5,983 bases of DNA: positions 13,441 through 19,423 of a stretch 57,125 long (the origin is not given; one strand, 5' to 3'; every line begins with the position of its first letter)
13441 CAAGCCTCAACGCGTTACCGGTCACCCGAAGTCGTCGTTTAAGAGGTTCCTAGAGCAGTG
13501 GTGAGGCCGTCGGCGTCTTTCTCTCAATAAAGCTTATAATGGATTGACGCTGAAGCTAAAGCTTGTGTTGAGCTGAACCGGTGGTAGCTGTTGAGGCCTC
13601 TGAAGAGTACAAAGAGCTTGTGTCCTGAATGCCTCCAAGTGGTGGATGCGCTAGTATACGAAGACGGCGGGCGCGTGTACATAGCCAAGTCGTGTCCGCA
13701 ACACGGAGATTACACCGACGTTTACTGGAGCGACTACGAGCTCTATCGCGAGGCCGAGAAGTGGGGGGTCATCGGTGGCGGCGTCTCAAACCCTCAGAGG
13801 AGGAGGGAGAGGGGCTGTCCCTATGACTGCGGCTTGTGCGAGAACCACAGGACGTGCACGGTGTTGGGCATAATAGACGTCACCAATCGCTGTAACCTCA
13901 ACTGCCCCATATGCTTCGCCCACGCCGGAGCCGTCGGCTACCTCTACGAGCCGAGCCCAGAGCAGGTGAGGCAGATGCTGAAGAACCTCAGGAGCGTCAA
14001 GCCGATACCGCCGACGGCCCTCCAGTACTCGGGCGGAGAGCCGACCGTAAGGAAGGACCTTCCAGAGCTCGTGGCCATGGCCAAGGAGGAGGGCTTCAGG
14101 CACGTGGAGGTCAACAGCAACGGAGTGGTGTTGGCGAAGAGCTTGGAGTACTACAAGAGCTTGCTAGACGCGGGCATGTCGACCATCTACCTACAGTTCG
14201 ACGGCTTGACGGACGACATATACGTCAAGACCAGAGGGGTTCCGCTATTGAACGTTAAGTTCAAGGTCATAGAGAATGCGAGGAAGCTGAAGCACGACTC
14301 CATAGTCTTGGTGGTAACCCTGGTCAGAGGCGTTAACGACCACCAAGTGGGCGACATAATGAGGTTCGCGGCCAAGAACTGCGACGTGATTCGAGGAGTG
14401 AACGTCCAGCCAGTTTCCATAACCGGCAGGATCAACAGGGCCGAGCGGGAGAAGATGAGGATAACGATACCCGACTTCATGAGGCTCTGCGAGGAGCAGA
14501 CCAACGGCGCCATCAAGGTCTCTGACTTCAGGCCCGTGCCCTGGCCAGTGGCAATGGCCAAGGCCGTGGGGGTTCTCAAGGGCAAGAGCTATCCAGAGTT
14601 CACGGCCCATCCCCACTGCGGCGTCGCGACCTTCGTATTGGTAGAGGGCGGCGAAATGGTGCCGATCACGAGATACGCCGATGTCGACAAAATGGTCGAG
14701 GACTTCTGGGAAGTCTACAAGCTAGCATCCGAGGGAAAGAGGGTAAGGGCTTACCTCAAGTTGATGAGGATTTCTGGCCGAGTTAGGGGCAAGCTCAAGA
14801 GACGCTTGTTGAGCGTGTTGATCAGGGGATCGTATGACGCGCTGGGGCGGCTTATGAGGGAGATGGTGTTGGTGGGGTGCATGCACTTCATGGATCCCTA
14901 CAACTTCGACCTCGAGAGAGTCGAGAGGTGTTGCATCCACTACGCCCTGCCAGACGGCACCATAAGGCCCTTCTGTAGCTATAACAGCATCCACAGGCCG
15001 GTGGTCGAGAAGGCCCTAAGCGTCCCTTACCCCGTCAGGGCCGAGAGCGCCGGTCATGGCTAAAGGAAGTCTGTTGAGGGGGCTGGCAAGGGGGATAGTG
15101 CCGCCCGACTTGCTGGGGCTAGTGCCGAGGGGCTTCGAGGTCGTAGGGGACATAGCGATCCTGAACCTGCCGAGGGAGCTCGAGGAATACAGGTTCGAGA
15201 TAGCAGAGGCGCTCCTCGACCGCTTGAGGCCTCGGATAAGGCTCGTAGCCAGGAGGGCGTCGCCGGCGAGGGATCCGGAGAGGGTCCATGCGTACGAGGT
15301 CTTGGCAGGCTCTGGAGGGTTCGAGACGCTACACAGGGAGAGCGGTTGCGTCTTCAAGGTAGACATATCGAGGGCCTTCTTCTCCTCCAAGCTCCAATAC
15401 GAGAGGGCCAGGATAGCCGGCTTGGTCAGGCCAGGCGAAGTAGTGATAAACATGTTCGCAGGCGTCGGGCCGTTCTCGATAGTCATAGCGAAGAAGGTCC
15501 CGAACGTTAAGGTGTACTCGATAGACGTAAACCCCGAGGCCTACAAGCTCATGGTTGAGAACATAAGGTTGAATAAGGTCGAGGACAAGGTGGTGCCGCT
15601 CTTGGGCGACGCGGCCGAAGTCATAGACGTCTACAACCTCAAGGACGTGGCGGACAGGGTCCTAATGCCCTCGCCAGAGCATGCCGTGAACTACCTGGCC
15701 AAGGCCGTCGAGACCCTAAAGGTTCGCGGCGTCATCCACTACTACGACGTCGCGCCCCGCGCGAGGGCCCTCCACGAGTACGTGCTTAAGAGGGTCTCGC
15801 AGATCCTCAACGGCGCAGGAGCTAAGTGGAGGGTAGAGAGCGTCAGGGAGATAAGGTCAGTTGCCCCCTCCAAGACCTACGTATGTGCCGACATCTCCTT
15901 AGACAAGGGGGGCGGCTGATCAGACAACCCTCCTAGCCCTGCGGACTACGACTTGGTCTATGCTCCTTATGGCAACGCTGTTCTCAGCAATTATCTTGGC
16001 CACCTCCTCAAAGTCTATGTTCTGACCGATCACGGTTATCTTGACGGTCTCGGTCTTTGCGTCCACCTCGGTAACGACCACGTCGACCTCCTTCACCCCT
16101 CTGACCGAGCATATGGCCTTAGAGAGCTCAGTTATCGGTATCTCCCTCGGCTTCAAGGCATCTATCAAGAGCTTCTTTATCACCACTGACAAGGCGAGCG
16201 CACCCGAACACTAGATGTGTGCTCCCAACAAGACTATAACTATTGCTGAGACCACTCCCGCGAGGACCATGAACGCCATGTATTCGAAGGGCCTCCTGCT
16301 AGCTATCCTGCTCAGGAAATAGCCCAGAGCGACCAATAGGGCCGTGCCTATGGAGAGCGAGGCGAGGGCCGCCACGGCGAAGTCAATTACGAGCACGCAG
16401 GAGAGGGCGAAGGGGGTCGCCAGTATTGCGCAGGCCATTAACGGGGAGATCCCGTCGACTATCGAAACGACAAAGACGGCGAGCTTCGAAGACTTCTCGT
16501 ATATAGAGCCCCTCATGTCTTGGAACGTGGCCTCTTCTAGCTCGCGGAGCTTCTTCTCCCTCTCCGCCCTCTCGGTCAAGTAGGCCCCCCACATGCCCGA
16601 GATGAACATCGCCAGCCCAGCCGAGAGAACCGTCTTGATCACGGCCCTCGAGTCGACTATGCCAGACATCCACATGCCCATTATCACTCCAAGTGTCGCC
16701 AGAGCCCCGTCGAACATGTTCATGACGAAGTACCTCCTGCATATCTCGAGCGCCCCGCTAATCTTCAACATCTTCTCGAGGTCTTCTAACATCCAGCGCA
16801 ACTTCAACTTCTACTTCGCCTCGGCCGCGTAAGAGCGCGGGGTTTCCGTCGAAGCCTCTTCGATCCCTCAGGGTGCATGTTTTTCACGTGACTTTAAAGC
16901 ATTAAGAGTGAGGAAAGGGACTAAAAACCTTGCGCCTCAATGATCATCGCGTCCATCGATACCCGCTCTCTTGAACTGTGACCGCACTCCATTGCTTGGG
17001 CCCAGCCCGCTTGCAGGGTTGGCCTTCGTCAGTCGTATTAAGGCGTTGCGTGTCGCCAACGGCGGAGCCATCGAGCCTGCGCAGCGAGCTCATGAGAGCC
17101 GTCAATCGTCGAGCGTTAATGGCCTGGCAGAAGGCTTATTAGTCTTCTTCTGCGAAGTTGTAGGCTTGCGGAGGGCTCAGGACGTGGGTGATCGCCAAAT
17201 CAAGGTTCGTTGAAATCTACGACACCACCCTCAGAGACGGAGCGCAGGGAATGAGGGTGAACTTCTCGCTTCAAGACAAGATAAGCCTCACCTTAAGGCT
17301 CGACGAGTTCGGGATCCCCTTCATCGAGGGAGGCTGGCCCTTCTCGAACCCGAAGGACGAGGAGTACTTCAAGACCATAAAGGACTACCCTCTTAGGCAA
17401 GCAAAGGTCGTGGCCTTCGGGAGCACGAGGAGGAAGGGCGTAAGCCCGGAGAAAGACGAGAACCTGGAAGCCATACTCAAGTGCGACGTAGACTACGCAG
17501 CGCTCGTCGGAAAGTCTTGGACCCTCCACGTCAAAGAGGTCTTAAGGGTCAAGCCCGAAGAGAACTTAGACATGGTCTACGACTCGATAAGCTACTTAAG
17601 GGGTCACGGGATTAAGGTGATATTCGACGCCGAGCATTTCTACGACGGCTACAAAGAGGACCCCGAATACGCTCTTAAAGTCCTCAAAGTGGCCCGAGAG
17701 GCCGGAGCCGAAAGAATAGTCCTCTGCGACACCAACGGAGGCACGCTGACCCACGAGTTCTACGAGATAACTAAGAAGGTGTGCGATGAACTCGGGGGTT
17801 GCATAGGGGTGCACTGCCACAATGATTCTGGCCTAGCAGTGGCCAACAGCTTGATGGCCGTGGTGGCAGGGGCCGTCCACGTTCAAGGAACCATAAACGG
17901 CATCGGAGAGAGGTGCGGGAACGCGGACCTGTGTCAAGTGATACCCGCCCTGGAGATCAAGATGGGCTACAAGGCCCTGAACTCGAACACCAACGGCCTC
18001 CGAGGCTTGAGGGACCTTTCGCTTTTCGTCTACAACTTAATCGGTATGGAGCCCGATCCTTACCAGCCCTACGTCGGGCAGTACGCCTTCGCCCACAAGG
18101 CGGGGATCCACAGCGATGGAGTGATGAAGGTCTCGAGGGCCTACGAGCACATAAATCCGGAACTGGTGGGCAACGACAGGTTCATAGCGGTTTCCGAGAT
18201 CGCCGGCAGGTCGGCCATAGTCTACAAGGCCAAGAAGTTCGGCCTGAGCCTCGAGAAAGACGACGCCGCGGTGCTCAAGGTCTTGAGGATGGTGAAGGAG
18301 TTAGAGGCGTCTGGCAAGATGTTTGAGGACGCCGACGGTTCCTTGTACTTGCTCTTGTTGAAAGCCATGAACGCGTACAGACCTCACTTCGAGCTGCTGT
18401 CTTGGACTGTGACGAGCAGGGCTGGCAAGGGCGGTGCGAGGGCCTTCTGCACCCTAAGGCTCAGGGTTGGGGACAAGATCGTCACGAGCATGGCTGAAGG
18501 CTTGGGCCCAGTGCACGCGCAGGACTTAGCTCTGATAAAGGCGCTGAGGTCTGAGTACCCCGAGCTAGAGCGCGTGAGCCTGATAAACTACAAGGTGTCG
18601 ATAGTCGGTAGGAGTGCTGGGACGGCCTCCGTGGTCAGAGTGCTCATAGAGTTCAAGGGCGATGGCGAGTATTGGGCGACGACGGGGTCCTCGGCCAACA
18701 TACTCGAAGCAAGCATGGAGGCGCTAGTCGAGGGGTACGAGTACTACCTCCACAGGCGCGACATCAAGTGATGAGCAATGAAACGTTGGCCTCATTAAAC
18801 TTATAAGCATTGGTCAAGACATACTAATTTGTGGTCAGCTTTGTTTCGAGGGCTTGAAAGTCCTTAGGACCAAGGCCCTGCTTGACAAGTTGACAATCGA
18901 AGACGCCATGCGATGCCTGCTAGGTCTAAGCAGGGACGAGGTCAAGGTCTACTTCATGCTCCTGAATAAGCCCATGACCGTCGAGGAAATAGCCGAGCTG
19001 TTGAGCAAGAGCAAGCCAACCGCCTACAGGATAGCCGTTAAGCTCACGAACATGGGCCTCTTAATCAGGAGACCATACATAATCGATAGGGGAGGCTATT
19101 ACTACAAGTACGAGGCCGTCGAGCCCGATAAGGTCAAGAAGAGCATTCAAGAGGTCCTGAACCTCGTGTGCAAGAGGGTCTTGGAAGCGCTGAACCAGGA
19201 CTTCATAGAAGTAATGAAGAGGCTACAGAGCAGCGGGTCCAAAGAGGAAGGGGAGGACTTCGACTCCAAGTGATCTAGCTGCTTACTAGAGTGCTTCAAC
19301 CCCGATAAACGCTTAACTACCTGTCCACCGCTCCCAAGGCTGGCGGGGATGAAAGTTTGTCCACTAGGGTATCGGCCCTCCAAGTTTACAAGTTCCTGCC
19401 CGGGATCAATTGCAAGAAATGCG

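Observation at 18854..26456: Fwd(B/D/F)-like pterin module wired to HdrABC-MvhD in an apparent crenarchaeon: candidate non-methanogenic electron-bifurcating complex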

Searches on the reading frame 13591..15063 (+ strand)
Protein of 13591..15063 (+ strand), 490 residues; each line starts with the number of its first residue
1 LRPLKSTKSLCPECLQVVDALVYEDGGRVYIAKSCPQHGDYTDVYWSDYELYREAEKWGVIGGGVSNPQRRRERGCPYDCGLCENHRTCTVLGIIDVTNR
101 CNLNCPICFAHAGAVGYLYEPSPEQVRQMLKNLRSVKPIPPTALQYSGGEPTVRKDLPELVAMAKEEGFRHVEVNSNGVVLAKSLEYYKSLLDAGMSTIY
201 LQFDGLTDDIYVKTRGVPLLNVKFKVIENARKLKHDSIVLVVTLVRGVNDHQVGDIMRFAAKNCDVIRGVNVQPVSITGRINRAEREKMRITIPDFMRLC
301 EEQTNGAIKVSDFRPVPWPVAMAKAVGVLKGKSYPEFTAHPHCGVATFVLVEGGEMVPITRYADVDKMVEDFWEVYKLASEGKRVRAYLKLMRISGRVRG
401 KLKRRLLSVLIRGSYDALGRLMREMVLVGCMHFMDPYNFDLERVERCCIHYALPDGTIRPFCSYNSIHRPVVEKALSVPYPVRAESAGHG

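Call 59: search_protein_families(library=pfam, proteins=[window:13591-15063:+], max_evalue=0.001)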
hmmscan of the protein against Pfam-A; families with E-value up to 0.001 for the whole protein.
window:13591-15063:+ (490 aa): 3 families
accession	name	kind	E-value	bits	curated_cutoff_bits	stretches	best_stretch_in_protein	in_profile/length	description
PF04055.27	Radical_SAM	-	7.5e-26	91.7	29.5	1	97-260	3-166/166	Radical SAM superfamily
PF23545.1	Zn_ribbon_HMPTM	-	3.5e-19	68.5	27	1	4-47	2-45/45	HMPTM N-terminal zinc ribbon domain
PF13353.11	Fer4_12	-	0.00057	20.6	22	0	100-186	14-99/137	4Fe-4S single cluster domain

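Call 78: search_protein_families(library=ncbifam, proteins=[window:13591-15063:+], max_evalue=0.00001)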
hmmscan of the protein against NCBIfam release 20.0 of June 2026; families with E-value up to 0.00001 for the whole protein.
window:13591-15063:+ (490 aa): 29 families (the best 25 are shown)
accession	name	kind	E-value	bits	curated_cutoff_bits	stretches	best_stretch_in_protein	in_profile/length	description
NF045702.1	rSAM_GDGT_ether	equivalog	6.5e-191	635.2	450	1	7-479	2-485/486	tetraether lipid synthase Tes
NF045703.1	rSAM_Tes_intein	exception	9.8e-117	391.1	1700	2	108-468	611-981/1040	tetraether lipid synthase Tes, intein-containing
NF045646.2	rSAM_Se_TrsS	equivalog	2.6e-116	388.8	490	1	6-465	2-430/441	radical SAM (seleno)protein TrsS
NF001199.0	PRK00164.2-1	equivalog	5.5e-22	78.3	231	1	95-271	16-186/308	GTP 3',8-cyclase MoaA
TIGR02666.1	moaA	equivalog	1.3e-20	73.7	284.05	1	95-286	14-206/336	GTP 3',8-cyclase MoaA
TIGR02668.1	moaA_archaeal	equivalog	4.7e-20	71.8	325.25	1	95-276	14-190/303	GTP 3',8-cyclase MoaA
TIGR04546.1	rSAM_ahbC_deAc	equivalog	1.2e-16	60.5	650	1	94-232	42-174/390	12,18-didecarboxysiroheme deacetylase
TIGR04347.1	pseudo_SAM_Halo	equivalog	4.7e-15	55.7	525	1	94-209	41-150/390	TIGR04347 family pseudo-SAM/SPASM protein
NF050035.1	rSAM_WgK_link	exception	9.7e-15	54.4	650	1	92-317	10-226/367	radical SAM/SPASM peptide maturase WgkB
TIGR04055.1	rSAM_NirJ2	equivalog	2.3e-14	53.6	500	1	97-291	6-190/326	putative heme d1 biosynthesis radical SAM protein NirJ2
TIGR02109.1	PQQ_syn_pqqE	equivalog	1.2e-13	50.7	381.35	1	94-261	10-170/358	pyrroloquinoline quinone biosynthesis protein PqqE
TIGR04317.1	W_rSAM_matur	equivalog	2.7e-13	49.8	380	1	95-243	8-153/349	tungsten cofactor oxidoreductase radical SAM maturase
NF038332.1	rSAM_rare_HxsC4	exception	3.1e-13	49.6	500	1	97-260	20-181/335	radical SAM protein HxsC4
TIGR04054.1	rSAM_NirJ1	equivalog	9.2e-13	47.6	650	1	94-259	39-196/387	putative heme d1 biosynthesis radical SAM protein NirJ1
TIGR04545.1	rSAM_ahbD_hemeb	equivalog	1.1e-12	48.1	500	1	96-264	5-166/339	heme b synthase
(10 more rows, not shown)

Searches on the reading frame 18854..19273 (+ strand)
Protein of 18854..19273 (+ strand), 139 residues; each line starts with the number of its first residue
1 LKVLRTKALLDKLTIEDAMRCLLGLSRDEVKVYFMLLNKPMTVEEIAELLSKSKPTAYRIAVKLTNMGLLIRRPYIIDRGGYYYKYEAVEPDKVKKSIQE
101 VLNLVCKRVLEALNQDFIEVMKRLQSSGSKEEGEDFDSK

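Call 3: search_protein_families(library=pfam, proteins=[window:18854-19273:+], max_evalue=0.01)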
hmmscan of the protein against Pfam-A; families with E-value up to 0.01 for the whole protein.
window:18854-19273:+ (139 aa): 7 families
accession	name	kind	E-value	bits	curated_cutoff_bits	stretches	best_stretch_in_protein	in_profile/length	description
PF01978.25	TrmB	-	1.4e-12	47.7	25.6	1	23-91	4-67/68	Sugar-specific transcriptional regulator TrmB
PF09339.16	HTH_IclR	-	2.5e-06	27.6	22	1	36-71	14-49/52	IclR helix-turn-helix domain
PF12728.13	HTH_17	-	0.00018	22.1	27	1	41-60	2-21/51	Helix-turn-helix domain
PF12802.13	MarR_2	-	0.00035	21.1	27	1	34-74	12-54/61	MarR family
PF13545.12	HTH_Crp_2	-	0.0005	20.4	27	1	20-75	5-59/70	Crp-like helix-turn-helix domain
PF01022.26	HTH_5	-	0.00058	20.1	22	1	34-69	9-44/47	Bacterial regulatory protein, arsR family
PF01047.28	MarR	-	0.0042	17.4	24.6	1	39-74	16-51/59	MarR family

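Call 4: search_protein_families(library=ncbifam, proteins=[window:18854-19273:+], max_evalue=0.01)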
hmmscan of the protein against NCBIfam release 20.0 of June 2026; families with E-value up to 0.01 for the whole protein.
window:18854-19273:+ (139 aa): 6 families
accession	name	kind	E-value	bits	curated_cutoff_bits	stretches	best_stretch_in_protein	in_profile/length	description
NF053606.1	Sta1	subfamily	2.9e-14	53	80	1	13-103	6-98/100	Sta1 family transcriptional regulator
NF040939.2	trans_reg_lrs14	equivalog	5.8e-10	39.1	90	1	12-102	6-99/103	Lrs14 family HTH-type transcriptional regulator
TIGR01884.1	cas_HTH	subfamily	2.4e-05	23.8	60.2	1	16-70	131-186/202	CRISPR-associated CARF protein Csa3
TIGR01764.1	excise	domain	0.0022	18.3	28.8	1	41-60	2-21/49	excisionase family DNA-binding protein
NF005385.0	PRK06930.1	subfamily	0.0042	16.8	136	1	11-56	104-146/170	positive control sigma-like factor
NF047737.1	antiphage_MADS1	equivalog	0.0053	17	80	1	40-62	3-25/49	methylation-associated defense system helix-turn-helix domain-containing protein MAD1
